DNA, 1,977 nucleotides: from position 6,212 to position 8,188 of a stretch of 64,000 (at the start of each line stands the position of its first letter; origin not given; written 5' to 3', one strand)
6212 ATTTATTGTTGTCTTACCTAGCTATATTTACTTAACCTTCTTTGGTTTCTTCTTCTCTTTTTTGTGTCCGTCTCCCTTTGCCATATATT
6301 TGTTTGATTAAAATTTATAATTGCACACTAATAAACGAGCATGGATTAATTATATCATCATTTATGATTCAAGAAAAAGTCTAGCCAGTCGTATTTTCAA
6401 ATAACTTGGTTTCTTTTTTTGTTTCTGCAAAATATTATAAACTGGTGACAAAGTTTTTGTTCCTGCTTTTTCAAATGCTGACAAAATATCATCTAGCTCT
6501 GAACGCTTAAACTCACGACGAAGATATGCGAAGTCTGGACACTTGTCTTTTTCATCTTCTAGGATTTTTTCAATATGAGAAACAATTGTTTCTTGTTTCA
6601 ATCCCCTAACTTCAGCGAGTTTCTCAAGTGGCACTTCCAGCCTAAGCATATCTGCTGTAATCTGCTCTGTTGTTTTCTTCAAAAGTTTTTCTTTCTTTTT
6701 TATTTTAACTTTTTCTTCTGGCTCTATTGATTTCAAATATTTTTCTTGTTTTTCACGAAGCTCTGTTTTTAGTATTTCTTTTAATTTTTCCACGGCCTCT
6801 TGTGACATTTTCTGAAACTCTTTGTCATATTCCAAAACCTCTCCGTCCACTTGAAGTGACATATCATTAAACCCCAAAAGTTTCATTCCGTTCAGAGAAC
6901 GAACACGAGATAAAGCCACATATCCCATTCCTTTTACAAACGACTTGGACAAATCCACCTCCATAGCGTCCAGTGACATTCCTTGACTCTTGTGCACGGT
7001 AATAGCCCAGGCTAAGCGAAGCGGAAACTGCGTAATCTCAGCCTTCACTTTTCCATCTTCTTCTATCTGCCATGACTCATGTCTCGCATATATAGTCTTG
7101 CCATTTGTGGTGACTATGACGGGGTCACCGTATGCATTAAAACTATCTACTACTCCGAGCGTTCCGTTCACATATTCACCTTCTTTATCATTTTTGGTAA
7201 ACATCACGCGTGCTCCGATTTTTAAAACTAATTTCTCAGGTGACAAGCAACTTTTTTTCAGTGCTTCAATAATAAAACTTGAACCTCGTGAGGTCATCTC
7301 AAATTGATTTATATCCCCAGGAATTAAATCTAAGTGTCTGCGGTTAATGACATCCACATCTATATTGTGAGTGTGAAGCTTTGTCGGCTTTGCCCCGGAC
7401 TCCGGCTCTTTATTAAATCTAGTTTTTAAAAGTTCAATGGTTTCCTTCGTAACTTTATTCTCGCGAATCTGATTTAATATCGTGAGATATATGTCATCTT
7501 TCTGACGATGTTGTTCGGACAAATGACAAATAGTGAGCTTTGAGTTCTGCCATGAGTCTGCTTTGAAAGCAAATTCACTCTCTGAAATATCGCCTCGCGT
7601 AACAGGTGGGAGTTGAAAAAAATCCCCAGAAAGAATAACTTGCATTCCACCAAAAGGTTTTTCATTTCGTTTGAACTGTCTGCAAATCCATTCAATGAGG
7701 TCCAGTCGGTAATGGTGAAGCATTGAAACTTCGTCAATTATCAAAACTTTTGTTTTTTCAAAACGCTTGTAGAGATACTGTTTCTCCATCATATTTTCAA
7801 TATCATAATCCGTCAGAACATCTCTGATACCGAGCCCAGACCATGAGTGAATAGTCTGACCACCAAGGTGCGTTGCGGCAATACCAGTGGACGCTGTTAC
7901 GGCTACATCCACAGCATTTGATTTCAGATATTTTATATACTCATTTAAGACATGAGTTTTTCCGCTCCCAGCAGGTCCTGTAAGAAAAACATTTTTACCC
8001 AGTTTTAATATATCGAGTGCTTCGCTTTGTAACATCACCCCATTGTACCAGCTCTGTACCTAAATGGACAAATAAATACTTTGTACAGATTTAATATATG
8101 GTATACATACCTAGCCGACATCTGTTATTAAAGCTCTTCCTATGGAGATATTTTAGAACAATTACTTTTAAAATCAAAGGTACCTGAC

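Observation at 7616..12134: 459-bp perfect direct repeat creates a truncated helicase pseudogene and brackets a 4,065-bp unit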

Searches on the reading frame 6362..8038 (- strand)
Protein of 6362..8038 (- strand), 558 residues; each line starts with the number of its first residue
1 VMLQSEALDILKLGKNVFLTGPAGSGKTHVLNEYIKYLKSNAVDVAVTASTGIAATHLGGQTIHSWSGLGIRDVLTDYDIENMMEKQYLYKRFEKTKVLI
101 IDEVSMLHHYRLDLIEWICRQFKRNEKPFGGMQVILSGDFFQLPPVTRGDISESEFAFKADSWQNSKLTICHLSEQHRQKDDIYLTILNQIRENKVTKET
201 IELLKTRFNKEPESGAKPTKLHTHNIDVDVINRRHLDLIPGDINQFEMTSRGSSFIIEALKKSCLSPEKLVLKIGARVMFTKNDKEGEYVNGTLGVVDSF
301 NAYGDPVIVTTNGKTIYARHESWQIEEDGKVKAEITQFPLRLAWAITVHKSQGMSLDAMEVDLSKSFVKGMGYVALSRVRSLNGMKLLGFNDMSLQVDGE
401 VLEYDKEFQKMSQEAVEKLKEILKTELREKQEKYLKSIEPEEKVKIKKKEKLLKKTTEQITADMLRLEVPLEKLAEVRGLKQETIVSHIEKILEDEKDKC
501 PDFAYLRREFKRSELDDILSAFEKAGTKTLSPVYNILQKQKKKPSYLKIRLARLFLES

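Call 5: search_protein_families(library=pfam, proteins=[window:6362-8038:-], max_evalue=0.01)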
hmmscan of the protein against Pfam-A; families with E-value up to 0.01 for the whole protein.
window:6362-8038:- (558 aa): 20 families
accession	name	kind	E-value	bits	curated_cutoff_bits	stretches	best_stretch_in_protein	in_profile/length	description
PF05970.20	PIF1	-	4.2e-37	128.3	25.9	1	12-182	20-192/223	PIF1-like helicase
PF13604.12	AAA_30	-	6.3e-17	62.4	27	1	12-206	15-182/191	AAA domain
PF13245.12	AAA_19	-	2.2e-14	54.2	25.1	1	4-147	1-133/134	AAA domain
PF14493.12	HTH_40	-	3.6e-10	40.4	27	1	457-553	1-89/89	Helix-turn-helix domain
PF13401.12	AAA_22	-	2.2e-08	34.9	27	1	16-138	7-122/130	AAA domain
PF01443.25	Viral_helicase1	-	5.2e-06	26.9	21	0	20-108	4-72/228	Viral superfamily 1 RNA helicase core domain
PF21530.3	Pif1_2B_dom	-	1.6e-05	25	23.9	1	258-298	4-45/47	DNA helicase Pif1, 2B domain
PF02689.20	Herpes_Helicase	-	4.4e-05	22.1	27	1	344-387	731-776/808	Helicase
PF07728.20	AAA_5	-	0.00017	22.1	22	1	16-108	1-79/139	AAA domain (dynein-related subfamily)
PF07693.20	KAP_NTPase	-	0.0002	21.1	20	1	17-432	23-151/293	KAP family P-loop domain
PF13191.12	AAA_16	-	0.00032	21.7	32.6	1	15-41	25-51/167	AAA ATPase domain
PF13086.12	AAA_11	-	0.0004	20.7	27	0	17-48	20-58/257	AAA domain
PF00270.35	DEAD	-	0.00042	20.5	26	0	3-31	3-32/167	DEAD/DEAH box helicase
PF13479.12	AAA_24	-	0.00085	19.7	27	1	15-127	3-93/195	AAA domain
PF18335.7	SH3_13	-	0.00089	19.4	41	1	270-309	24-63/65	ATP-dependent RecD-like DNA helicase SH3 domain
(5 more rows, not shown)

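Call 8: find_encoding_contigs(protein=window:6362-8038:-, flank=10000, max_places=10)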
Protein window:6362-8038:- (558 aa): no gene with exactly this product is on record in the collection.

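Call 10: find_encoding_contigs(protein=window:6362-8035:-, flank=10000, max_places=10)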
Protein window:6362-8035:- (557 aa): no gene with exactly this product is on record in the collection.

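Call 11: find_related_loci(query=window:6362-8038:-, collection=genome_contigs, flank=10000)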
Query window:6362-8038:- (558 aa) in genome_contigs; peptide patterns used: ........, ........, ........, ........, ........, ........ (x = any residue, [..] = any of these).
42 stretches matched a pattern; 21 encode a relative of the query (tblastn E <= 1e-3); 21 distinct loci.
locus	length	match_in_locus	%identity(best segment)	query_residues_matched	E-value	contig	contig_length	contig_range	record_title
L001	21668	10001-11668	76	2-557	0e+0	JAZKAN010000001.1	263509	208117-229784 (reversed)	MAG: Patescibacteria group bacterium isolate ADI_H3L2_1_122_18_3-bin027_1 ADIH3L21_B027_1_000000000001, whole genome sho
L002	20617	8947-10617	74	1-557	0e+0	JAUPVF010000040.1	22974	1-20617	MAG: Patescibacteria group bacterium isolate erpe_2018_sw_27hr_WHONDRS-SW48-000094_B_bin.11 scaffold_588132, whole genom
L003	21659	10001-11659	75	2-557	0e+0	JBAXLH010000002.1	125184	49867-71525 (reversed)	MAG: bacterium isolate ELA422 MAG422_2, whole genome shotgun sequence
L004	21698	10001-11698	70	2-557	0e+0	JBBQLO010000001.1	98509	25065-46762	MAG: Parcubacteria group bacterium isolate Co_metawrap_489 Cmw_489_k141_12830933_length_98509_cov_13.0000, whole genome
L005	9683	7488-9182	70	2-557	0e+0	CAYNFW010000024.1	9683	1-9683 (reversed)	MAG TPA_asm: uncultured Candidatus Saccharibacteria bacterium isolate binchicken_co241_359 genome assembly, contig: NODE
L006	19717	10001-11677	66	2-556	0e+0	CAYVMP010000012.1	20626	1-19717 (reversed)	MAG TPA_asm: uncultured Candidatus Saccharibacteria bacterium isolate SRP278252_co1_28 genome assembly, contig: NODE_429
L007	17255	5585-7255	67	2-557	0e+0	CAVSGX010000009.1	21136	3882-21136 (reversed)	MAG: uncultured bacterium isolate MFD01476.bin.1.25 genome assembly, contig: contig_78680, whole genome shotgun sequence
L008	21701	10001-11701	64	2-556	0e+0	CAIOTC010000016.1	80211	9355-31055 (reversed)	uncultured bacterium isolate AlinenLipids_bin-2248 genome assembly, contig: bin-2248:16/24, whole genome shotgun sequenc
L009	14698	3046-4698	60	2-556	0e+0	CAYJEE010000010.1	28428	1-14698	MAG TPA_asm: uncultured Candidatus Saccharibacteria bacterium isolate ERP123247_co1_78 genome assembly, contig: NODE_983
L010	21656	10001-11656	68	1-555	0e+0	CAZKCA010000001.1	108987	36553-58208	MAG TPA_asm: uncultured Candidatus Saccharibacteria bacterium isolate SRP290908_co1_94 genome assembly, contig: NODE_157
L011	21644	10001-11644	62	2-553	0e+0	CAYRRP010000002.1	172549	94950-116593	MAG TPA_asm: uncultured Candidatus Saccharibacteria bacterium isolate SRP292972_co1_99 genome assembly, contig: NODE_116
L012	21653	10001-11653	61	2-556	0e+0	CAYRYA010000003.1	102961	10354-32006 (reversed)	MAG TPA_asm: uncultured Candidatus Saccharibacteria bacterium isolate SRP286056_co1_77 genome assembly, contig: NODE_145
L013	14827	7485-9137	61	2-556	0e+0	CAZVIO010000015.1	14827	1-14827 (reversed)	MAG TPA_asm: uncultured Candidatus Saccharibacteria bacterium isolate SRP285395_co1_490 genome assembly, contig: NODE_64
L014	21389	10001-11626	55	1-553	0e+0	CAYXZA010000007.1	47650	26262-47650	MAG TPA_asm: uncultured Candidatus Saccharibacteria bacterium isolate SRP219642_co7_573 genome assembly, contig: NODE_95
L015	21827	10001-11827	46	2-556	2e-168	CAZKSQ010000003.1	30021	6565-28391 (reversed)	MAG TPA_asm: uncultured Candidatus Saccharibacteria bacterium isolate binchicken_co54_96 genome assembly, contig: NODE_2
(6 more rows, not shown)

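Call 15: find_related_loci(query=window:6362-8038:-, collection=metagenome_contigs, flank=10000)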
Query window:6362-8038:- (558 aa) in metagenome_contigs; peptide patterns used: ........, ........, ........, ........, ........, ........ (x = any residue, [..] = any of these).
52 stretches matched a pattern; 17 encode a relative of the query (tblastn E <= 1e-3); 17 distinct loci.
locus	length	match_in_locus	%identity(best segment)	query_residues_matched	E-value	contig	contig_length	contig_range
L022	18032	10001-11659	75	2-557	0e+0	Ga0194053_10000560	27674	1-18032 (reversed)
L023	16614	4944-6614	73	2-558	0e+0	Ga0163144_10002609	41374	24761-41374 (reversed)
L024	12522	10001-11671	73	2-558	0e+0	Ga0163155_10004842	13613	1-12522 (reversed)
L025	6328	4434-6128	67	2-557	0e+0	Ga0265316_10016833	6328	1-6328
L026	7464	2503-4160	72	2-557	0e+0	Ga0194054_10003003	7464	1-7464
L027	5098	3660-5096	69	2-480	0e+0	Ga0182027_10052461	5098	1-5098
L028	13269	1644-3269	55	1-553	0e+0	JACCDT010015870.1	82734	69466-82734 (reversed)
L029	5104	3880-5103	67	1-405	0e+0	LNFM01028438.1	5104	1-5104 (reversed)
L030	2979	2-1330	64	110-555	0e+0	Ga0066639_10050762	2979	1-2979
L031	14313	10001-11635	50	2-556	7e-168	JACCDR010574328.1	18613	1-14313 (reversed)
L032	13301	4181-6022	46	2-556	1e-165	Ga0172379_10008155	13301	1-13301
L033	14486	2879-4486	45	2-553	2e-139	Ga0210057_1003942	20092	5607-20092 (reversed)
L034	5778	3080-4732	44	2-558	5e-134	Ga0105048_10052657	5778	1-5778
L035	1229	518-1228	73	2-227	8e-128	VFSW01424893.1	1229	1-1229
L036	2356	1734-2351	76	2-207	6e-115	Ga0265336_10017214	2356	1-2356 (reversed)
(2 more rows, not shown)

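Call 18: find_homologous_proteins(query=window:6362-8038:-, max_evalue=1e-30)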
Query window:6362-8038:- (558 aa): 8000 proteins with E <= 1e-30 among 8000 candidates; the best 120 are listed.
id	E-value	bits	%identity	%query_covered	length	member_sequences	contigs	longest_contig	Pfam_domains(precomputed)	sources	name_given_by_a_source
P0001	0.0e+0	1232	100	100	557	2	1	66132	PF05970.21,PF01443.25,PF13604.13,PF13245.13,PF14493.13,PF13401.13,PF21530.4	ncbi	-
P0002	0.0e+0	1020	81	99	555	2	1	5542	PF05970.21,PF13604.13,PF13245.13,PF14493.13,PF13401.13,PF21530.4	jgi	jgi:hypothetical protein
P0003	4.2e-288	974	77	100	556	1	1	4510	PF05970.21,PF13604.13,PF13245.13,PF14493.13,PF13401.13,PF21530.4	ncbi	-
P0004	7.6e-284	960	76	100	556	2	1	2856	PF05970.21,PF13604.13,PF13245.13,PF14493.13,PF13401.13,PF21530.4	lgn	-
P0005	2.7e-281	952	75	100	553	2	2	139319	PF05970.21,PF13604.13,PF13245.13,PF14493.13,PF13401.13,PF21530.4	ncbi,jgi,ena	ncbi:MAG: AAA family ATPase [bacterium]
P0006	1.7e-274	929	74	100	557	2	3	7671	PF05970.21,PF13604.13,PF13245.13,PF14493.13,PF13401.13,PF21530.4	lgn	-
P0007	3.3e-274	928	74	100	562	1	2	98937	PF05970.21,PF13604.13,PF13245.13,PF14493.13,PF13401.13,PF02689.21,PF21530.4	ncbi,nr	ncbi:AAA family ATPase [Patescibacteria group bacterium]|nr:AAA family ATPase [Patescibacteria group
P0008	1.5e-272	923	74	100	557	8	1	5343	PF05970.21,PF13604.13,PF13245.13,PF14493.13,PF13401.13,PF21530.4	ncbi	-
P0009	1.1e-271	920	74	100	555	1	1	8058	PF00270.36,PF05970.21,PF13604.13,PF13245.13,PF14493.13,PF13401.13,PF21530.4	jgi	jgi:ATP-dependent DNA helicase PIF1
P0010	4.0e-271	918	73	100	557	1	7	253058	PF00270.36,PF05970.21,PF13604.13,PF13245.13,PF14493.13,PF13401.13,PF21530.4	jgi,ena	-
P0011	1.5e-270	916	73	99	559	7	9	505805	PF05970.21,PF13604.13,PF13245.13,PF14493.13,PF13401.13,PF02689.21,PF21530.4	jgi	-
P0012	2.2e-270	916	73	99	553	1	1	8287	PF00270.36,PF05970.21,PF13604.13,PF13245.13,PF14493.13,PF13401.13,PF02689.21,PF21530.4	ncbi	ncbi:MAG: AAA family ATPase [Parcubacteria group bacterium]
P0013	3.4e-270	915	73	100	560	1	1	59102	PF00270.36,PF05970.21,PF13604.13,PF13245.13,PF14493.13,PF13401.13,PF21530.4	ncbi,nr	ncbi:MAG: AAA family ATPase [Candidatus Zambryskibacteria bacterium]|nr:AAA family ATPase [Candidatu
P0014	5.1e-270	914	73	100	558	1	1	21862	PF00270.36,PF05970.21,PF13604.13,PF13245.13,PF14493.13,PF13401.13,PF21530.4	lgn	-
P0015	5.2e-270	914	72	99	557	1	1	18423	PF05970.21,PF13604.13,PF13245.13,PF14493.13,PF13401.13,PF21530.4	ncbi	-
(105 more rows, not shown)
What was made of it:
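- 6362..8038 (-): Full-length Pif1-family SF1B helicase (558 aa from GTG; 557 aa in the NCBI call), with a C-terminal HTH_40 domain. call 5 (PIF1 E = 4e-37, Pif1_2B, HTH_40); call 18 (thousands of Patescibacteria orthologs)
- The nearest genomes either have the empty site or are 25% or more diverged (calls 11, 15, 18).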

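Call 20: find_encoding_contigs(protein=P0001, flank=10000, max_places=10)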
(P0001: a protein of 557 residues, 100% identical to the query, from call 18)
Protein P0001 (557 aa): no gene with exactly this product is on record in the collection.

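Call 22: find_encoding_contigs(protein=P0002, flank=10000, max_places=5)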
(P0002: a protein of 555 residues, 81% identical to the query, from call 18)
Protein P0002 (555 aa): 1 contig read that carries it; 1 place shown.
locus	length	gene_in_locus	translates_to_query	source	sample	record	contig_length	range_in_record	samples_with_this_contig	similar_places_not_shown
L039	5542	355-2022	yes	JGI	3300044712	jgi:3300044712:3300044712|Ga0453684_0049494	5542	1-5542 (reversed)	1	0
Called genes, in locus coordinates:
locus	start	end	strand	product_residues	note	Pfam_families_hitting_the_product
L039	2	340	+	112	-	?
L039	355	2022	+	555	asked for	PF05970:PIF1, PF13245:AAA_19, PF13401:AAA_22 (weak), PF13604:AAA_30, PF21530:Pif1_2B_dom (weak), PF14493:HTH_40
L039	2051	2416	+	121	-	PF09864:MliC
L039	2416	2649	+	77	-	PF00581:Rhodanese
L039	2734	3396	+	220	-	-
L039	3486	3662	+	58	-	-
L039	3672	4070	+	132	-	PF03073:TspO_MBR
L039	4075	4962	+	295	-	PF01966:HD (faint)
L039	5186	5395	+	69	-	-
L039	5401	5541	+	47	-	?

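Call 24: find_encoding_contigs(protein=P0121, flank=10000, max_places=5)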
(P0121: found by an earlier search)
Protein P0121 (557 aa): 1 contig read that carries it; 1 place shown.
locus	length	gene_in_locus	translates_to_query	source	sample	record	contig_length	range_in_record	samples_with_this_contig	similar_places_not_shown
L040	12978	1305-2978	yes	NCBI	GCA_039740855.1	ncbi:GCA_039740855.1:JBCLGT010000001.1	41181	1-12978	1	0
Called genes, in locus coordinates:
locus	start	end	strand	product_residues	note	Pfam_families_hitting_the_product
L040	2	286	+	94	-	?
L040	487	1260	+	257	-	PF01746:tRNA_m1G_MT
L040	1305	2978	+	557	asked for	PF01443:Viral_helicase1 (faint), PF05970:PIF1, PF13245:AAA_19, PF13401:AAA_22 (weak), PF13604:AAA_30, PF21530:Pif1_2B_dom (faint), PF14493:HTH_40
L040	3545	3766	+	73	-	-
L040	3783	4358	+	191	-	PF00717:Peptidase_S24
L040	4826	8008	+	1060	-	PF04563:RNA_pol_Rpb2_1, PF04561:RNA_pol_Rpb2_2, PF04565:RNA_pol_Rpb2_3, PF10385:RNA_pol_Rpb2_45, PF00562:RNA_pol_Rpb2_6, PF04560:RNA_pol_Rpb2_7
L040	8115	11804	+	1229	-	PF04997:RNA_pol_Rpb1_1, PF00623:RNA_pol_Rpb1_2, PF04983:RNA_pol_Rpb1_3, PF05000:RNA_pol_Rpb1_4, PF04998:RNA_pol_Rpb1_5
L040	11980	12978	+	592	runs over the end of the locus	PF01807:Zn_ribbon_DnaG, PF08275:DNAG_N, PF01751:Toprim, PF13155:Toprim_2, PF13662:Toprim_4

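Call 28: find_encoding_contigs(protein=P0126, flank=10000, max_places=10)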
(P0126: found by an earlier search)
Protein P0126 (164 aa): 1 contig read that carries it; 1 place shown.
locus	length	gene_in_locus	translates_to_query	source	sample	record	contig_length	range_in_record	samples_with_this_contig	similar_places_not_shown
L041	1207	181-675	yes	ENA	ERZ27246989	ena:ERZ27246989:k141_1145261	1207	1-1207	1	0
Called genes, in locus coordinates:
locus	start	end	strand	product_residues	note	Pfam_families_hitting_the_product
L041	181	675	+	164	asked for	-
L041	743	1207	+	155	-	?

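Call 29: find_encoding_contigs(protein=P0128, flank=10000, max_places=10)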
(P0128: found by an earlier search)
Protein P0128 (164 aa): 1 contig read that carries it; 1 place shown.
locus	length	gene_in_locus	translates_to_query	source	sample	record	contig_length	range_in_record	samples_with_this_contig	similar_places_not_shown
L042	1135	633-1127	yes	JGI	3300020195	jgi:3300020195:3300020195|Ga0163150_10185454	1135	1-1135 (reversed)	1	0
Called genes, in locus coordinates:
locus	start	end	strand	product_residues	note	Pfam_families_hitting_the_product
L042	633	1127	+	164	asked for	-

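Call 51: search_protein_families(library=padloc, proteins=[window:6362-8038:-], max_evalue=0.01)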
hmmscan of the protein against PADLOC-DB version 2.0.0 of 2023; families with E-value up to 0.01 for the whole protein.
window:6362-8038:- (558 aa): 13 families
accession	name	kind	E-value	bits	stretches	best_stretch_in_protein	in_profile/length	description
PDLC01148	RecD_like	-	1.1e-22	78.2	1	15-421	329-708/719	RecD/Tra ATPase fused to N-terminal HHH domain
PDLC05065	PDC-S68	-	2.2e-21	73.4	2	4-180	610-782/1221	-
PDLC05064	PDC-S68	-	2.2e-20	70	2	18-182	704-859/1273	-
PDLC01734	typeIV_RecD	-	1.2e-19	68.1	1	10-200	350-524/763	RecD_0_IVD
PDLC05066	PDC-S68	-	7.7e-13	45.3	1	18-160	597-735/1202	-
PDLC04475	PDC-M16A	-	5.1e-12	43.1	1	10-210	26-246/721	-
PDLC04476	PDC-M16A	-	1.6e-10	38.1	1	17-205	27-238/691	-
PDLC04140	mad8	-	3.8e-06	24.6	1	8-60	20-76/314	mads_8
PDLC02499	BrxF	-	0.00015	20.1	1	15-124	22-130/133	BrxF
PDLC04474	PDC-M16A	-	0.00025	17.6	0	324-366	634-672/917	-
PDLC00268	PtuA1|PtuA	-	0.0012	16.3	1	7-43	18-54/411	AAA ATPase domain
PDLC00135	GajB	-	0.0049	13.8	0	6-42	12-48/603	UrvD helicase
PDLC04472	PDC-M16A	-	0.0066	12.8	1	16-107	241-344/930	-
